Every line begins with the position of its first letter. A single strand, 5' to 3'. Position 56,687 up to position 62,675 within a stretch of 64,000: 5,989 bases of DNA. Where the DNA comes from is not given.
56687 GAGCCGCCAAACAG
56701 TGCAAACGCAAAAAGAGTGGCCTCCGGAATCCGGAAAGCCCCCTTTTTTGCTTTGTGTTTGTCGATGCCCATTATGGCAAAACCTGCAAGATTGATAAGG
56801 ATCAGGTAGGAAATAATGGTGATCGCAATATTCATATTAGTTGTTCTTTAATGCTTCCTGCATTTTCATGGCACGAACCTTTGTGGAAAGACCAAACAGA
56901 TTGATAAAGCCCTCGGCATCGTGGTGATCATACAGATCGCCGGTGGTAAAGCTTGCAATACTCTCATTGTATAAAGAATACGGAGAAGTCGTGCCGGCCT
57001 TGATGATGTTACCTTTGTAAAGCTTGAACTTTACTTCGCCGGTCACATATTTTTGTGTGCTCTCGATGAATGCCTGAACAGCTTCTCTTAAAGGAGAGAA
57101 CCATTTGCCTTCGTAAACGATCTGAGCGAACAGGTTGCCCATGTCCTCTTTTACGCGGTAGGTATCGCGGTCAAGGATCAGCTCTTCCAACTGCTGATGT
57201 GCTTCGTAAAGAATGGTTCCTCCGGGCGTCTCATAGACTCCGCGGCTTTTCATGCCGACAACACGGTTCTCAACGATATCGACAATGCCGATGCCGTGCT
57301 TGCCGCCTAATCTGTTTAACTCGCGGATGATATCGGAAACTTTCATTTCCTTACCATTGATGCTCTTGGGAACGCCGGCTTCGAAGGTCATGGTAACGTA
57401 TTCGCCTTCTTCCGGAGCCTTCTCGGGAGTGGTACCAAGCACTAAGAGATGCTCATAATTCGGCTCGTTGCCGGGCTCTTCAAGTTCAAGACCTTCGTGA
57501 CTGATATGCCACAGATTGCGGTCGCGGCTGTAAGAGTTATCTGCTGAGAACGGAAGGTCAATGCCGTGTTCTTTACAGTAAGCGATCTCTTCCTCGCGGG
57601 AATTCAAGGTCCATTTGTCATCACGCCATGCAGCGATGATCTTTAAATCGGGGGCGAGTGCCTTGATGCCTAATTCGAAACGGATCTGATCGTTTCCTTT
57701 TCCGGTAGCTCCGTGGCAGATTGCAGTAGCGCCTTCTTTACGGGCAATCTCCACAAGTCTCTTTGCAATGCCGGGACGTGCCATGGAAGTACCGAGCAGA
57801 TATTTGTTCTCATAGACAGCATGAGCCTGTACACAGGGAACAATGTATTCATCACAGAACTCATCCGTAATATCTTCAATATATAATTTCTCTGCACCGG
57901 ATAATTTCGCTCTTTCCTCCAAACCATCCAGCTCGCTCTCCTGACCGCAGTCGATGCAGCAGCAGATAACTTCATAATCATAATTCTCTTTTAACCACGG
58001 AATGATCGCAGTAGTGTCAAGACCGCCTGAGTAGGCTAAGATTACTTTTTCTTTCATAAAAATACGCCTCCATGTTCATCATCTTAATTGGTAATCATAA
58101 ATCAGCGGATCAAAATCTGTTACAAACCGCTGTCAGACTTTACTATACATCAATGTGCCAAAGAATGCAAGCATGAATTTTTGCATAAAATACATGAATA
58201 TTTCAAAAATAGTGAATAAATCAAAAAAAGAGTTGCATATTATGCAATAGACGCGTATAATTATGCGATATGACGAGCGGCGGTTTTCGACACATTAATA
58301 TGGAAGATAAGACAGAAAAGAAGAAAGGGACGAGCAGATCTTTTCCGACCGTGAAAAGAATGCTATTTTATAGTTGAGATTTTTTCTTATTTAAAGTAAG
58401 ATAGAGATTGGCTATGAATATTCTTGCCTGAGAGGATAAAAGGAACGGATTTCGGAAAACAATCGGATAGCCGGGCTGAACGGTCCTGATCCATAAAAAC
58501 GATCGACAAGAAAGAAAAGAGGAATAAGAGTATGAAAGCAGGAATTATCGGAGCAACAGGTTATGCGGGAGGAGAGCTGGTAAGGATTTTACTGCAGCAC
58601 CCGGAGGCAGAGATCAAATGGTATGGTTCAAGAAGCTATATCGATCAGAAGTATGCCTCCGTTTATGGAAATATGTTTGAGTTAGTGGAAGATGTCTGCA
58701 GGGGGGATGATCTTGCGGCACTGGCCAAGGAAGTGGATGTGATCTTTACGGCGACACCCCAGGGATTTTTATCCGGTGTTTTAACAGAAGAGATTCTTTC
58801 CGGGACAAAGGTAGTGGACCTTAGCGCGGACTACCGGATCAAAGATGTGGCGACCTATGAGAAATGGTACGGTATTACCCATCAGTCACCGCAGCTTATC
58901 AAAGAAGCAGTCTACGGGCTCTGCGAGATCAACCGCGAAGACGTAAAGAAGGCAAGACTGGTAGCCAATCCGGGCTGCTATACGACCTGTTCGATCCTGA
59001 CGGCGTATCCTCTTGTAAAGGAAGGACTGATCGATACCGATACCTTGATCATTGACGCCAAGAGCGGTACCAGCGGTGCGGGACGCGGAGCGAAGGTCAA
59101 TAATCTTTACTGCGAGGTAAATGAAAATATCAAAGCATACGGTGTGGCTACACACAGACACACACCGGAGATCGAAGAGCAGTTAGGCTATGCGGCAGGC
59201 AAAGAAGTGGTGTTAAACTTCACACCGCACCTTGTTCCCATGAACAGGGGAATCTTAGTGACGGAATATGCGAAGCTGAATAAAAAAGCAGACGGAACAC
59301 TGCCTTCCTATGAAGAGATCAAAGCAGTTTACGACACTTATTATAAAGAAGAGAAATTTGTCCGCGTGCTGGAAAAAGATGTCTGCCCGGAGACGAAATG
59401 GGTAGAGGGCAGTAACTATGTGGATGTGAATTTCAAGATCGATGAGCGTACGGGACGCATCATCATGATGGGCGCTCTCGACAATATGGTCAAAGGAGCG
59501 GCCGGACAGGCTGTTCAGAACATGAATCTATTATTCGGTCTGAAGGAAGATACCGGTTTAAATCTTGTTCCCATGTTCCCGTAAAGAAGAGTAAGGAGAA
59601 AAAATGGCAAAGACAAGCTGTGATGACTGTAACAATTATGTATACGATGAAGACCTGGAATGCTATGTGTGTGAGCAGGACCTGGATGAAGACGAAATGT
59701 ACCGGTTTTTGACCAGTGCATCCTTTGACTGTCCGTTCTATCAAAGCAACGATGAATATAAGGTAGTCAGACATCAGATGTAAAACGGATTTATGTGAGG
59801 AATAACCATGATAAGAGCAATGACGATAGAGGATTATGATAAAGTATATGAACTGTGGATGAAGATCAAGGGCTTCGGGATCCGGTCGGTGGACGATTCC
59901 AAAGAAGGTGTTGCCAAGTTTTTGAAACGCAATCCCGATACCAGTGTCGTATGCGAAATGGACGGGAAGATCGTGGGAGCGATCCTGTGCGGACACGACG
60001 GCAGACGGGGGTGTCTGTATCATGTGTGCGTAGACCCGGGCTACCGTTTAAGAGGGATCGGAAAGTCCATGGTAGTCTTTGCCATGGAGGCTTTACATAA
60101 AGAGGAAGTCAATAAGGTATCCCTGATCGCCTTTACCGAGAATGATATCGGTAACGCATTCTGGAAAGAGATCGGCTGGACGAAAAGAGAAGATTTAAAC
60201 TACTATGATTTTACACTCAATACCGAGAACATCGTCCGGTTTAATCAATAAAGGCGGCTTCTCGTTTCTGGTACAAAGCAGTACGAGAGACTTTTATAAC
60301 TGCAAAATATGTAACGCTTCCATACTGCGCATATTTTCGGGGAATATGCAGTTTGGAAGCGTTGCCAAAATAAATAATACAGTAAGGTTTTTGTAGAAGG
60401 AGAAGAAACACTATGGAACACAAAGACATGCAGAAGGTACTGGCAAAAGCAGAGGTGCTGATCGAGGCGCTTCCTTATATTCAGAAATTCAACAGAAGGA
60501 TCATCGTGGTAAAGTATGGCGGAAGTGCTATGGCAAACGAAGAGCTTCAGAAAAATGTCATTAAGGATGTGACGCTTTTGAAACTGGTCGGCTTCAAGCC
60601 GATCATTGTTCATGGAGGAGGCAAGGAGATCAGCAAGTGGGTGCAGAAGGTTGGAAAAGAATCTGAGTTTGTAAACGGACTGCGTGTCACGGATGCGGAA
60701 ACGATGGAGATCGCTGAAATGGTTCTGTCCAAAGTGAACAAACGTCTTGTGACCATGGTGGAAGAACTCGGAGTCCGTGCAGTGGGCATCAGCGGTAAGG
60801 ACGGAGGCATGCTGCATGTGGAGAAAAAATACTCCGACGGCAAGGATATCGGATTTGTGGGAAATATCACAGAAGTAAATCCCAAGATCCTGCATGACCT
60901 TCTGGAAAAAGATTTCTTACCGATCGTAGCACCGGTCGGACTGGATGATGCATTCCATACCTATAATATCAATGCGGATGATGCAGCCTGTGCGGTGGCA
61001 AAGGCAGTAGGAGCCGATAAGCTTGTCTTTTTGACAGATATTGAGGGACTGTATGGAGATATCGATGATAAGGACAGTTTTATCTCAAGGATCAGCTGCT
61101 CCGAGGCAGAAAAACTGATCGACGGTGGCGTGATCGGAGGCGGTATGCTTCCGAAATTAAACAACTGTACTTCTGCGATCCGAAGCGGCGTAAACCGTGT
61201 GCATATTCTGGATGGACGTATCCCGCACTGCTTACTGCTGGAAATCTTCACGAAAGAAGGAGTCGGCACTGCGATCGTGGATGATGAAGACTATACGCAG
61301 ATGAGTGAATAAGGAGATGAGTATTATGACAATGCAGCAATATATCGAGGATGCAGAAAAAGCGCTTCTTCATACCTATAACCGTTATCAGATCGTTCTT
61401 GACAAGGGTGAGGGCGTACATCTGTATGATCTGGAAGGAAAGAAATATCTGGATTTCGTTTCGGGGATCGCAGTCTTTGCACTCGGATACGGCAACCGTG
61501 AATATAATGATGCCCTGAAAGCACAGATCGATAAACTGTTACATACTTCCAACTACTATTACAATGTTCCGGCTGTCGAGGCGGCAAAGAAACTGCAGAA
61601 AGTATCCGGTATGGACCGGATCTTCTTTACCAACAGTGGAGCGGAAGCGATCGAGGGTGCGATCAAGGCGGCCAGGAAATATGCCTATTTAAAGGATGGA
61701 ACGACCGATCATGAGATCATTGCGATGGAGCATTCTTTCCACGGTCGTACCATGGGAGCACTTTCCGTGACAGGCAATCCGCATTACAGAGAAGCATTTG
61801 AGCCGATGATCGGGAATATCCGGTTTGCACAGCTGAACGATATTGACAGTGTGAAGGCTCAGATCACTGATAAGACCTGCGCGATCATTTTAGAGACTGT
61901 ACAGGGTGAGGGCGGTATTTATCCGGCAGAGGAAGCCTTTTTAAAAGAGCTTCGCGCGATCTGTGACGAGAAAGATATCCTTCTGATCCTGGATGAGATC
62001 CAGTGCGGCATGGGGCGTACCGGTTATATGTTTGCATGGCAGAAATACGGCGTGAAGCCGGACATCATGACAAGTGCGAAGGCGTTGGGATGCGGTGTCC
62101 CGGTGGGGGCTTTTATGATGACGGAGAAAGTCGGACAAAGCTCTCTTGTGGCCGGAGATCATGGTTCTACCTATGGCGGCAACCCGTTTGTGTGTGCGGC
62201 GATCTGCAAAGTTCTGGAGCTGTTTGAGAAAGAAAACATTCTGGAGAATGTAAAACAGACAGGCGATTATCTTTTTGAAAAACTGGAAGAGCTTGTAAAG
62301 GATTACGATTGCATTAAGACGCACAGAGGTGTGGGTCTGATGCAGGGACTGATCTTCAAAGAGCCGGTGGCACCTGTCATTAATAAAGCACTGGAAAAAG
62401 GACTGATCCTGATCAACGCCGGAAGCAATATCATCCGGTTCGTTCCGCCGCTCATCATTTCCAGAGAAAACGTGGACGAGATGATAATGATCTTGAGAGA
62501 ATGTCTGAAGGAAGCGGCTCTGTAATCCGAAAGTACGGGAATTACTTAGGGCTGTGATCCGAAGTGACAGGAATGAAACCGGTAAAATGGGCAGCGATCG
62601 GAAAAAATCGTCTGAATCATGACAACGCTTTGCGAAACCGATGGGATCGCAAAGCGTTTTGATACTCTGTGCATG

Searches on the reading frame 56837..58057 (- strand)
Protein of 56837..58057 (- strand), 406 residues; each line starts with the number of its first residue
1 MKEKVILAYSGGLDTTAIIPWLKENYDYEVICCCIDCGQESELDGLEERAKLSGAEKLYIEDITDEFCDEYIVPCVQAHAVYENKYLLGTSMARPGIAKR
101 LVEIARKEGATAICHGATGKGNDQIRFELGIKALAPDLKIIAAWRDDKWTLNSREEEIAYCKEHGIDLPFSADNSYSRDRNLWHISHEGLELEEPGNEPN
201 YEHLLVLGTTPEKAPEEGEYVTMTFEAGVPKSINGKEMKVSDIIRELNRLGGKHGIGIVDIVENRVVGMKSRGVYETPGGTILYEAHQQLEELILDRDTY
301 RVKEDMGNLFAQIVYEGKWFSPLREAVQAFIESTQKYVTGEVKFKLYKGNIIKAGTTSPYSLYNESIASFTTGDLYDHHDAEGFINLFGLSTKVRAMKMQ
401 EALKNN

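Call 60: search_protein_families(library=pfam, proteins=[window:56837-58057:-], max_evalue=0.00001)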
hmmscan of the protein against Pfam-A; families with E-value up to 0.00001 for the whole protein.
window:56837-58057:- (406 aa): 2 families
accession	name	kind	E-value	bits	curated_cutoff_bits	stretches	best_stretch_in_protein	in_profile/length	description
PF20979.2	Arginosuc_syn_C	-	1.3e-76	257.5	27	1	176-394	1-218/219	Arginosuccinate synthase C-terminal domain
PF00764.25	Arginosuc_synth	-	9.8e-65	217.9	27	1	4-166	1-161/162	Arginosuccinate synthase N-terminal HUP domain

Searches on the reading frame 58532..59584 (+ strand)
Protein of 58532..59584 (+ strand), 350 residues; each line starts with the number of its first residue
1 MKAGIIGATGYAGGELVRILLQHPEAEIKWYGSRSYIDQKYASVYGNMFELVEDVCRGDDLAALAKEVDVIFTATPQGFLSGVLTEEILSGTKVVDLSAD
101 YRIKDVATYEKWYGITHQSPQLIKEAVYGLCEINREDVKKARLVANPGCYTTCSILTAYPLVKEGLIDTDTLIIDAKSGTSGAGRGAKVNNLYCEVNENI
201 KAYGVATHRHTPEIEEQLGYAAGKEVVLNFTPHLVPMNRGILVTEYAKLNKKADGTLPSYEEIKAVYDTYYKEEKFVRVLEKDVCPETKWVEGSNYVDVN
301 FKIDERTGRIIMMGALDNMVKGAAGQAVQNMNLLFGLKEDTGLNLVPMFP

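Call 60: search_protein_families(library=pfam, proteins=[window:58532-59584:+], max_evalue=0.00001)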
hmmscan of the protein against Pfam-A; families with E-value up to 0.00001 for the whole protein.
window:58532-59584:+ (350 aa): 3 families
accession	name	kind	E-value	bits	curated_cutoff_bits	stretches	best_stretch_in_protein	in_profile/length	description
PF22698.1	Semialdhyde_dhC_1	-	2.4e-61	206.8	27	1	149-318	1-165/165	Semialdehyde dehydrogenase, dimerisation domain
PF01118.30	Semialdhyde_dh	-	4.6e-25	88.8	26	1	2-141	1-121/121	Semialdehyde dehydrogenase, NAD binding domain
PF02774.23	Semialdhyde_dhC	-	2.4e-24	87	26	1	160-321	3-184/184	Semialdehyde dehydrogenase, dimerisation domain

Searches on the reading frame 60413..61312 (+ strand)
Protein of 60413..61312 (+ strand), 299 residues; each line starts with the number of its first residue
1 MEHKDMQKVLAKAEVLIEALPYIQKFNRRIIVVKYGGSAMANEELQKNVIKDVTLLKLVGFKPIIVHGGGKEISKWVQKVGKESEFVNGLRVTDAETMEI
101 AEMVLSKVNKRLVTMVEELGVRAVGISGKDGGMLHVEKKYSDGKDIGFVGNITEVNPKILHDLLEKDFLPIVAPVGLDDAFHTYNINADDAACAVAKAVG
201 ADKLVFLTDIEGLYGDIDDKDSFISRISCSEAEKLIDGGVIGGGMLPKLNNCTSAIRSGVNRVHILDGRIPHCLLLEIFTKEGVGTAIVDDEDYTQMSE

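Call 60: search_protein_families(library=pfam, proteins=[window:60413-61312:+], max_evalue=0.00001)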
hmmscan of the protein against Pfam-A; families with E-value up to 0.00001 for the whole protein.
window:60413-61312:+ (299 aa): 1 family
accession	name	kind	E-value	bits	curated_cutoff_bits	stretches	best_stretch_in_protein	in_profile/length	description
PF00696.33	AA_kinase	-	1e-47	163.3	24.9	1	30-267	2-234/234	Amino acid kinase family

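Call 82: find_encoding_contigs(protein=window:60413-61309:+, flank=10000, max_places=6)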
Protein window:60413-61309:+ (299 aa): 16 contigs read that carry it; 6 places shown.
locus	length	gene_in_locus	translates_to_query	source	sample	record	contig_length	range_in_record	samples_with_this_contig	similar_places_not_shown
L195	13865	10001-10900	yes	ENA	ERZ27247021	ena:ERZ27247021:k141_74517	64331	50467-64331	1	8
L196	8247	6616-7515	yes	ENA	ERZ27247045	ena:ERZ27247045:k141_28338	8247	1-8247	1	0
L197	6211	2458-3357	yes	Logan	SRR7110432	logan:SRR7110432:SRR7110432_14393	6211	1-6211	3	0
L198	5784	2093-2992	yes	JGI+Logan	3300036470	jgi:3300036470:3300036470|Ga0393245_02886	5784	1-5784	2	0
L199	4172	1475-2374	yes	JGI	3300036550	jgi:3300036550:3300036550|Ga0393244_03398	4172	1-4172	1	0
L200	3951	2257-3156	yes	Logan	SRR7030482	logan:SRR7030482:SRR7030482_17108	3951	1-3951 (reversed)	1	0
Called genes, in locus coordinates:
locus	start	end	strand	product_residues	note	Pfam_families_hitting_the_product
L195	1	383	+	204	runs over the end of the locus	PF00293:NUDIX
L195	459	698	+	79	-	-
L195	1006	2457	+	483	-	PF00990:GGDEF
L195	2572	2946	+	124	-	PF01042:Ribonuc_L-PSP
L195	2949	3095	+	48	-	-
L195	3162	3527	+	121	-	PF03862:SpoVAC_SpoVAEB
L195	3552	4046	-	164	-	PF18988:DUF5721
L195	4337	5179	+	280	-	PF02645:DegV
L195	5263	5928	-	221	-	-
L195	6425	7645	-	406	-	PF00764:Arginosuc_synth, PF20979:Arginosuc_syn_C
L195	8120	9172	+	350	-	PF01118:Semialdhyde_dh, PF22698:Semialdhyde_dhC_1, PF02774:Semialdhyde_dhC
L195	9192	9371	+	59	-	PF20076:DUF6472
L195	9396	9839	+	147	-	PF13527:Acetyltransf_9 (faint), PF00583:Acetyltransf_1, PF13673:Acetyltransf_10, PF13508:Acetyltransf_7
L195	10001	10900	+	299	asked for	PF00696:AA_kinase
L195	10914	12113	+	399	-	PF00202:Aminotran_3, PF01212:Beta_elim_lyase (weak)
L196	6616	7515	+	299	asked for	PF00696:AA_kinase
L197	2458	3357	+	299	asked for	PF00696:AA_kinase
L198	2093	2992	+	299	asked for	PF00696:AA_kinase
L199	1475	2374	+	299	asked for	PF00696:AA_kinase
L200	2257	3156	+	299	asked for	PF00696:AA_kinase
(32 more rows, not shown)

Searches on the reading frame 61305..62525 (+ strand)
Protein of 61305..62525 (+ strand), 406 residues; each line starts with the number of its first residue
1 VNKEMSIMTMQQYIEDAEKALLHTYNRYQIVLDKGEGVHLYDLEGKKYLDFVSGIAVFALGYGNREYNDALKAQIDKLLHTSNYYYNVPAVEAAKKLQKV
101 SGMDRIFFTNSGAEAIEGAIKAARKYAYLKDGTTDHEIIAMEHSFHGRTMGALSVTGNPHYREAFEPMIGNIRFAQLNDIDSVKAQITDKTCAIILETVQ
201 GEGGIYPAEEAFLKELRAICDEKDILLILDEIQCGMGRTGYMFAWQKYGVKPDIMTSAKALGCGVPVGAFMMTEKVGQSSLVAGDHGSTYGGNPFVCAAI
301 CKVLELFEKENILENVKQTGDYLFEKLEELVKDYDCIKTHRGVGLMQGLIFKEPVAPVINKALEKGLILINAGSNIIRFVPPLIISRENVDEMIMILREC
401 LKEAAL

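Call 60: search_protein_families(library=pfam, proteins=[window:61305-62525:+], max_evalue=0.00001)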
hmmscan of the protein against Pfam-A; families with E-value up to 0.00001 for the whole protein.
window:61305-62525:+ (406 aa): 2 families
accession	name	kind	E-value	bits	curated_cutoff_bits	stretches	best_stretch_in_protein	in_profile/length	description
PF00202.27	Aminotran_3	-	2.4e-123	412.2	30.5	1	27-401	8-403/403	Aminotransferase class-III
PF01212.27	Beta_elim_lyase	-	6.2e-06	26.2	27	0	91-275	35-213/288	Beta-eliminating lyase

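Call 77: find_encoding_contigs(protein=window:61305-62522:+, flank=10000, max_places=6)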
Protein window:61305-62522:+ (406 aa): no gene with exactly this product is on record in the collection.
